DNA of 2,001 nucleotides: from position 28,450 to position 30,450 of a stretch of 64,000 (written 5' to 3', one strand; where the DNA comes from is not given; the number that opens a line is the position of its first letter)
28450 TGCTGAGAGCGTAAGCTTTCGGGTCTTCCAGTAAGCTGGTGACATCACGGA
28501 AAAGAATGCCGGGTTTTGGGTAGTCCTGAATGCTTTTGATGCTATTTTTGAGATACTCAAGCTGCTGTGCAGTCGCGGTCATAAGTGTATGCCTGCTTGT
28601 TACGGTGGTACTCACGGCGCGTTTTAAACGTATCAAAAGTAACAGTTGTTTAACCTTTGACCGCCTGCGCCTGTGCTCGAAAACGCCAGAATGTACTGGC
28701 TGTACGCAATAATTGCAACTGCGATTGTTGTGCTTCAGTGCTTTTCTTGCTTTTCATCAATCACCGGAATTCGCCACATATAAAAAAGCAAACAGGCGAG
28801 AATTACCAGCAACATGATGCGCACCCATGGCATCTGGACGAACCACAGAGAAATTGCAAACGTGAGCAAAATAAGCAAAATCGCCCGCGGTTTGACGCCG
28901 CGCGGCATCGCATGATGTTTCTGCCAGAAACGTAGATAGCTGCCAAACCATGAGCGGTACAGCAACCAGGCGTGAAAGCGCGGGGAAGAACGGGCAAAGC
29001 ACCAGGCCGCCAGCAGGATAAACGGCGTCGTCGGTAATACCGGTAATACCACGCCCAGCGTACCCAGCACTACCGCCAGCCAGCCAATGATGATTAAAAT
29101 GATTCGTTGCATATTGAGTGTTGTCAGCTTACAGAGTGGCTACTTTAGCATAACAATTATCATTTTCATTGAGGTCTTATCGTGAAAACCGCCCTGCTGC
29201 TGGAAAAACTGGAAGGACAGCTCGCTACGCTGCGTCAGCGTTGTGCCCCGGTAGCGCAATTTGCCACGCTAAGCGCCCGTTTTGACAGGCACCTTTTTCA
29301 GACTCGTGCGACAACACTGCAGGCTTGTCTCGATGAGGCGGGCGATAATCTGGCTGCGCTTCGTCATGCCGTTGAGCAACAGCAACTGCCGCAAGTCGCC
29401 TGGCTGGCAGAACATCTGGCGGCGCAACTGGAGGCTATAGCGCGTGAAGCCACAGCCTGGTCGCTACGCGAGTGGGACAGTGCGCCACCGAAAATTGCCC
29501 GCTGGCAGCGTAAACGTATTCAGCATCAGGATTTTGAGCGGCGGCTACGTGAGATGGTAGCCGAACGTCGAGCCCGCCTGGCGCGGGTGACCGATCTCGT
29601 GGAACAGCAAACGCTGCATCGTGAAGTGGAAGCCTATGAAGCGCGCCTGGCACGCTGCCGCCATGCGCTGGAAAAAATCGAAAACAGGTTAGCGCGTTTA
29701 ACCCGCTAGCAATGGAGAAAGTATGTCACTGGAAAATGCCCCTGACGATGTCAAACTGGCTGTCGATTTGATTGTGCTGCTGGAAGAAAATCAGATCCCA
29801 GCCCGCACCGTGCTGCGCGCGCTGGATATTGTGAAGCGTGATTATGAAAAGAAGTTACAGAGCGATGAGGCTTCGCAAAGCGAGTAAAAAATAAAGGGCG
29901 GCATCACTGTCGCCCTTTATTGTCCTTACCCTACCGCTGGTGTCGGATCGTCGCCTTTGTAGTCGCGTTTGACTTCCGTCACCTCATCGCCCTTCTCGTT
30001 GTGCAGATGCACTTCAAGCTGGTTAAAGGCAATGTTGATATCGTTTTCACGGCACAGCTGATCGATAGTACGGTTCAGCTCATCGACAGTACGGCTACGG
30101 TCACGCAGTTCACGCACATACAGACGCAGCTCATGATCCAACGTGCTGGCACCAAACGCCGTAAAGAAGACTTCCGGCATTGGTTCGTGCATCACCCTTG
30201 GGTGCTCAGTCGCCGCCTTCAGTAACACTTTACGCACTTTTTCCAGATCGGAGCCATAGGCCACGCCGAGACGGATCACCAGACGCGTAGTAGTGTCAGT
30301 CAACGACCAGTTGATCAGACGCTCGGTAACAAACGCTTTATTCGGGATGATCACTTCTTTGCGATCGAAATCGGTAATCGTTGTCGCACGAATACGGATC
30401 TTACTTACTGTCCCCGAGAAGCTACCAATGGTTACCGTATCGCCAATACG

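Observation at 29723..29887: Small ORF ybaM missed by the ORF track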

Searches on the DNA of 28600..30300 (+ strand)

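Call 3: search_dna_similar(query=window:29150-29950:+, collection=ecoli_genomes, mode=near, max_rows=12, rows=spread)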
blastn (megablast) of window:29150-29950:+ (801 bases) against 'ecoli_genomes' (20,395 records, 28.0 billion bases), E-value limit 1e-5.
Records with a match: 5424; places in all: 5424; records where one place covers at least 80% of the query: 5424.
Genomes with a match: 5424 of 5426; with a place that covers at least 80% of the query: 5424. Places per genome that has any: lowest 1, median 1, highest 1. On chromosomes: 5422 places; on plasmids: 2.
Best place of each record, by identity: >=99% 2; 95-99% 3546; 90-95% 1876.
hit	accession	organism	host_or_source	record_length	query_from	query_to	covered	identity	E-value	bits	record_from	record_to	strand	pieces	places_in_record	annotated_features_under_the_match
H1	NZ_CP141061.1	Escherichia coli strain KE55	Homo sapiens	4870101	1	801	100%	100.0%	0e+0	1480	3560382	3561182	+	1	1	priC: primosomal replication protein N'' | rsmS: pleiotropic regulatory protein RsmS | mscK: mechanosensitive channel MscK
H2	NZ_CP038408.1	Escherichia coli O157:H7 strain 86-24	Homo sapiens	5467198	1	801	100%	96.9%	0e+0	1341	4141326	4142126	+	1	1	priC: primosomal replication protein N'' | rsmS: pleiotropic regulatory protein RsmS | mscK: mechanosensitive channel MscK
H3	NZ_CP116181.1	Escherichia coli strain DETEC-E480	button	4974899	1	801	100%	96.4%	0e+0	1319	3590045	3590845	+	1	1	priC: primosomal replication protein N'' | rsmS: pleiotropic regulatory protein RsmS | mscK: mechanosensitive channel MscK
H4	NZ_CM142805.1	Escherichia coli strain GPEC673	chicken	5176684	1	719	90%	97.4%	0e+0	1223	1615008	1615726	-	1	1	priC: primosomal replication protein N'' | rsmS: pleiotropic regulatory protein RsmS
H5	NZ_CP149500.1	Escherichia coli strain FDA strain Seattle 1946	clinical isolate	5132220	1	719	90%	95.7%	0e+0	1157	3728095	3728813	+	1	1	priC: primosomal replication protein N'' | rsmS: pleiotropic regulatory protein RsmS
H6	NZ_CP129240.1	Escherichia coli strain 1344_LBHALD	Homo sapiens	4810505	1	719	90%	95.5%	0e+0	1151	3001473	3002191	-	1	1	priC: primosomal replication protein N'' | rsmS: pleiotropic regulatory protein RsmS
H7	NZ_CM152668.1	Escherichia coli strain ij001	Clinical specimen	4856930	1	719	90%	95.5%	0e+0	1151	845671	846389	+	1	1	priC: primosomal replication protein N'' | rsmS: pleiotropic regulatory protein RsmS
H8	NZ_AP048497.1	Escherichia coli strain NA3664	Homo sapiens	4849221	1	719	90%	95.3%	0e+0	1140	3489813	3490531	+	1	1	priC: primosomal replication protein N'' | rsmS: pleiotropic regulatory protein RsmS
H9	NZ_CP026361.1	Escherichia coli strain 1A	not applicable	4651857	1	719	90%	94.2%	0e+0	1096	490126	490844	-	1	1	priC: primosomal replication protein N'' | rsmS: pleiotropic regulatory protein RsmS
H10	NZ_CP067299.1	Escherichia coli strain ABW_A33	waste water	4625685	1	719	90%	94.2%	0e+0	1096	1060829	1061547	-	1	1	priC: primosomal replication protein N'' | rsmS: pleiotropic regulatory protein RsmS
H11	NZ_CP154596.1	Escherichia coli strain SEV4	pig carcass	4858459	1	719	90%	94.2%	0e+0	1096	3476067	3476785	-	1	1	priC: primosomal replication protein N'' | rsmS: pleiotropic regulatory protein RsmS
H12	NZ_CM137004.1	Escherichia coli strain 3PT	Mink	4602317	1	708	88%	94.4%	0e+0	1086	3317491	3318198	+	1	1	priC: primosomal replication protein N'' | rsmS: pleiotropic regulatory protein RsmS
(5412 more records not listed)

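Call 7: get_annotated_region(hit=H1, flank=2500)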
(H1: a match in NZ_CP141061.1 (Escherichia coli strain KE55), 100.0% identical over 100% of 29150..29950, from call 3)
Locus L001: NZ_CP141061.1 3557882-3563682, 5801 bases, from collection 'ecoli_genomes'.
description: Escherichia coli strain KE55 chromosome, complete genome
organism: Escherichia coli strain KE55 (NCBI taxid 562)
replicon: chromosome; assembly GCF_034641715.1
host: Homo sapiens; source: Infected Human Urine; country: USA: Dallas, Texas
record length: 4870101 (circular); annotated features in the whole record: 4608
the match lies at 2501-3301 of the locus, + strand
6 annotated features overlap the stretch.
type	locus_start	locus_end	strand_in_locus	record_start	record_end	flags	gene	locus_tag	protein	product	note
CDS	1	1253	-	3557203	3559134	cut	dnaX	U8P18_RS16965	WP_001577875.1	DNA polymerase III subunit gamma/tau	-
CDS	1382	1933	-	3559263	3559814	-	apt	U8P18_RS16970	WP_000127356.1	adenine phosphoribosyltransferase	-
CDS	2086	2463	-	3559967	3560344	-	ybaN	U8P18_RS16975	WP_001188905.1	DUF454 family protein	-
CDS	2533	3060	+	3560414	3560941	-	priC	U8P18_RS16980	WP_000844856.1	primosomal replication protein N''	-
CDS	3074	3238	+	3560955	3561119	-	rsmS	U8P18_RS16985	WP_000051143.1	pleiotropic regulatory protein RsmS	-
CDS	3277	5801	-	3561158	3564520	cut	mscK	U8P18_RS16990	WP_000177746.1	mechanosensitive channel MscK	-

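Call 26: search_dna_similar(query=window:29851-29930:+, collection=ecoli_genomes, mode=near, max_rows=10, rows=spread)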
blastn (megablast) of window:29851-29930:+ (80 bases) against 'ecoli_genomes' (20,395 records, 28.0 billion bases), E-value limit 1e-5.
Records with a match: 1363; places in all: 1363; records where one place covers at least 80% of the query: 1345.
Genomes with a match: 1363 of 5426; with a place that covers at least 80% of the query: 1345. Places per genome that has any: lowest 1, median 1, highest 1. On chromosomes: 1363 places; on plasmids: 0.
Best place of each record, by identity: >=99% 405; 95-99% 958.
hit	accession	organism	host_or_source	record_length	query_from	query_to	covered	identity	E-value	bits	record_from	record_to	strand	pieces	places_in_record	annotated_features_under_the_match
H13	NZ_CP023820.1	Escherichia coli strain 7/2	Homo sapiens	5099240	1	80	100%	100.0%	2e-33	148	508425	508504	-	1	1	rsmS: pleiotropic regulatory protein RsmS | mscK: mechanosensitive channel MscK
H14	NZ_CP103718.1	Escherichia coli strain 1579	Homo sapiens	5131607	1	80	100%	100.0%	2e-33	148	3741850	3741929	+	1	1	rsmS: pleiotropic regulatory protein RsmS | mscK: mechanosensitive channel MscK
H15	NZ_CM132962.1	Escherichia coli strain 405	Homo sapiens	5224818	1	80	100%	100.0%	2e-33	148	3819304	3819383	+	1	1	rsmS: pleiotropic regulatory protein RsmS | mscK: mechanosensitive channel MscK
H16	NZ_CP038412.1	Escherichia coli O157:H7 strain 493/89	Homo sapiens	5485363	1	80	100%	98.8%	1e-31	143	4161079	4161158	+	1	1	rsmS: pleiotropic regulatory protein RsmS | mscK: mechanosensitive channel MscK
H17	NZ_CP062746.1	Escherichia coli O157:H7 strain Z1504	Bovine Faeces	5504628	1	80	100%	98.8%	1e-31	143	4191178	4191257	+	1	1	rsmS: pleiotropic regulatory protein RsmS | mscK: mechanosensitive channel MscK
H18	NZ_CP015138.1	Escherichia coli strain Ecol_732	Homo sapiens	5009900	1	80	100%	97.5%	5e-30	137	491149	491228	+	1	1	rsmS: pleiotropic regulatory protein RsmS | mscK: mechanosensitive channel MscK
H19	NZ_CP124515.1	Escherichia coli strain AVS0282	wastewater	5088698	1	80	100%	97.5%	5e-30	137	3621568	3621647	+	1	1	rsmS: pleiotropic regulatory protein RsmS | mscK: mechanosensitive channel MscK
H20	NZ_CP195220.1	Escherichia coli strain CRKP-1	Homo sapiens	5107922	1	80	100%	97.5%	5e-30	137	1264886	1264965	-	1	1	rsmS: pleiotropic regulatory protein RsmS | mscK: mechanosensitive channel MscK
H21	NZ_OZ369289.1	Escherichia coli strain Esc9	not applicable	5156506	1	80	100%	97.5%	5e-30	137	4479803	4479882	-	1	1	rsmS: pleiotropic regulatory protein RsmS | mscK: mechanosensitive channel MscK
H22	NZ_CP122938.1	Escherichia coli strain ETEC1701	Sus scrofa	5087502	37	80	55%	100.0%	2e-13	82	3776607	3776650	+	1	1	mscK: mechanosensitive channel MscK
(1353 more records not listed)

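Call 40: search_rna_families(source=window, start=28600, end=30300, threshold=evalue, max_evalue=1)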
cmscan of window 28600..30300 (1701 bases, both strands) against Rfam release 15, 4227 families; matches with E-value up to 1: 3.
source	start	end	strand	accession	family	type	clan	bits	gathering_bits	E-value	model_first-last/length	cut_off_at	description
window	29844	29929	-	RF01808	MicX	Gene; sRNA;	-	20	75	0.12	1-194/194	no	MicX Vibrio cholerae sRNA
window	29882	29921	+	RF02376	antisense_SR1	Gene; sRNA;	-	18.2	45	0.91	165-208/210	no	SR1 sRNA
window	29883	29962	+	RF01808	MicX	Gene; sRNA;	-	18.1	75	0.39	1-194/194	no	MicX Vibrio cholerae sRNA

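Call 46: get_annotated_region(hit=H1, flank=20000)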
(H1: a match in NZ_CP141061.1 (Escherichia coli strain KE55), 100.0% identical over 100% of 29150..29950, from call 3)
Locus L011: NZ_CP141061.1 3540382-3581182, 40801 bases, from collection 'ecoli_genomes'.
description: Escherichia coli strain KE55 chromosome, complete genome
organism: Escherichia coli strain KE55 (NCBI taxid 562)
replicon: chromosome; assembly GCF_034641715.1
host: Homo sapiens; source: Infected Human Urine; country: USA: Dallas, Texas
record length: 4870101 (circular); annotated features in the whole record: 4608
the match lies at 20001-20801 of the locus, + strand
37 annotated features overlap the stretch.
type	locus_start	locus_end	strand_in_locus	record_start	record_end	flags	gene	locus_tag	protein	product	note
CDS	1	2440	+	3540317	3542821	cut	copA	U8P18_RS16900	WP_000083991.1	copper-exporting P-type ATPase CopA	-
CDS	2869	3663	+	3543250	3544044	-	ybaP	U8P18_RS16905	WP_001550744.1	TraB/GumN family protein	-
CDS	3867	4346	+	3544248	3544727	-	ybaK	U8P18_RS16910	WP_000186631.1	Cys-tRNA(Pro)/Cys-tRNA(Cys) deacylase YbaK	-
CDS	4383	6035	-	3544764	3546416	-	ushA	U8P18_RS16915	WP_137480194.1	bifunctional UDP-sugar hydrolase/5'-nucleotidase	-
CDS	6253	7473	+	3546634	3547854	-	fsr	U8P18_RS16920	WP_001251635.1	fosmidomycin MFS transporter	-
CDS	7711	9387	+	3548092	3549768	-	ybaL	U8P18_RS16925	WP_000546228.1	YbaL family putative K(+) efflux transporter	-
CDS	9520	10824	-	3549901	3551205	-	gsk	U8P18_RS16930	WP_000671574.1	inosine/guanosine kinase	-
CDS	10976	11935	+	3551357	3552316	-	aes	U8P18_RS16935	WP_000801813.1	acetyl esterase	-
CDS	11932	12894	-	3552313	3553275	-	hemH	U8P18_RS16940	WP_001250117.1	ferrochelatase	-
CDS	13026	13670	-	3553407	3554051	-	adk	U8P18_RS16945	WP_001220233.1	adenylate kinase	-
CDS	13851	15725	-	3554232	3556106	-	htpG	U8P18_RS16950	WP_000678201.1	molecular chaperone HtpG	-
CDS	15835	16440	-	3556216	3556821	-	recR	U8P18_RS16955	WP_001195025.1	recombination mediator RecR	-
CDS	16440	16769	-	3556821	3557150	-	ybaB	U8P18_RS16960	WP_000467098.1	YbaB/EbfC family nucleoid-associated protein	-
CDS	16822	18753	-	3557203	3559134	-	dnaX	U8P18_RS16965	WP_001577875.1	DNA polymerase III subunit gamma/tau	-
sequence_feature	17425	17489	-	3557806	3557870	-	dnaX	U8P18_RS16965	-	-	DnaX frameshifting element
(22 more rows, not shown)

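Call 69: search_dna_similar(query=window:29182-29709:+, collection=ecoli_genomes, mode=near, max_rows=8, rows=best)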
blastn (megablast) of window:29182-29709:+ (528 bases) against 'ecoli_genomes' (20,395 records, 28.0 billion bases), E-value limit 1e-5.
Records with a match: 5424; places in all: 5424; records where one place covers at least 80% of the query: 5424.
Genomes with a match: 5424 of 5426; with a place that covers at least 80% of the query: 5424. Places per genome that has any: lowest 1, median 1, highest 1. On chromosomes: 5422 places; on plasmids: 2.
Best place of each record, by identity: >=99% 29; 95-99% 3526; 90-95% 1869.
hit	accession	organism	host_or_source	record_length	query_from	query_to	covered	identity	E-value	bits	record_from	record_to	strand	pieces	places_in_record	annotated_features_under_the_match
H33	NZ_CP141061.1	Escherichia coli strain KE55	Homo sapiens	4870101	1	528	100%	100.0%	0e+0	976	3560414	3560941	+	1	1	priC: primosomal replication protein N''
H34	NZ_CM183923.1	Escherichia coli strain GMF065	Homo sapiens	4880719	1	528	100%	99.8%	0e+0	970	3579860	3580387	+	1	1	priC: primosomal replication protein N''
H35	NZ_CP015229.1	Escherichia coli strain 06-00048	alfalfa sprout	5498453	1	528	100%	99.2%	0e+0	953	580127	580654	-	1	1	priC: primosomal replication protein N''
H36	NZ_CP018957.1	Escherichia coli strain Ecol_316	Homo sapiens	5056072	1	528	100%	99.1%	0e+0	948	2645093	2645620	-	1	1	priC: primosomal replication protein N''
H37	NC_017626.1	Escherichia coli 042 strain 042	-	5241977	1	528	100%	99.1%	0e+0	948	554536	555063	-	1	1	priC: primosomal replication protein N''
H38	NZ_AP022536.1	Escherichia coli strain THO-008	Homo sapiens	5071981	1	528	100%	99.1%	0e+0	948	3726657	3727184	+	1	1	priC: primosomal replication protein N''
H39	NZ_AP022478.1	Escherichia coli strain STN0717-11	-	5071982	1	528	100%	99.1%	0e+0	948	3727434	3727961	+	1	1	priC: primosomal replication protein N''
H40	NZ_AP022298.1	Escherichia coli strain BEC1-S17-ESBL-09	-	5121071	1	528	100%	99.1%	0e+0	948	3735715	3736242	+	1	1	priC: primosomal replication protein N''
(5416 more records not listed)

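Call 70: search_dna_similar(query=window:29710-29860:+, collection=ecoli_genomes, mode=near, max_rows=5, rows=spread)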
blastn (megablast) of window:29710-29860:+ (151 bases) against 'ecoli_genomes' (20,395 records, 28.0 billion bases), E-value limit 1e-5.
Records with a match: 5417; places in all: 5417; records where one place covers at least 80% of the query: 5417.
Genomes with a match: 5417 of 5426; with a place that covers at least 80% of the query: 5417. Places per genome that has any: lowest 1, median 1, highest 1. On chromosomes: 5415 places; on plasmids: 2.
Best place of each record, by identity: >=99% 386; 95-99% 3431; 90-95% 1600.
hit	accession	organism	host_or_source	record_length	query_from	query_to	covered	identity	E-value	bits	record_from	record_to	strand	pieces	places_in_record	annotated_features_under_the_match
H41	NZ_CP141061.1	Escherichia coli strain KE55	Homo sapiens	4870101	1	151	100%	100.0%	2e-72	279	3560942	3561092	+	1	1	rsmS: pleiotropic regulatory protein RsmS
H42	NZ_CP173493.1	Escherichia coli strain 98218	Homo sapiens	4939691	1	151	100%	95.4%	8e-61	241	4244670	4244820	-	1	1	rsmS: pleiotropic regulatory protein RsmS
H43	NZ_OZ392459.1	Escherichia coli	Homo sapiens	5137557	1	148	98%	96.6%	2e-62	246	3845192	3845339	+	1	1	rsmS: pleiotropic regulatory protein RsmS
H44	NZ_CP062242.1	Escherichia coli strain AML001_par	not applicable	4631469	1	148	98%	94.6%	2e-57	230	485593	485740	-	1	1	rsmS: pleiotropic regulatory protein RsmS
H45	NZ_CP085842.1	Escherichia coli strain B95. delta A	Homo sapiens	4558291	5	148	95%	94.4%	3e-55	222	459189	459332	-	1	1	rsmS: pleiotropic regulatory protein RsmS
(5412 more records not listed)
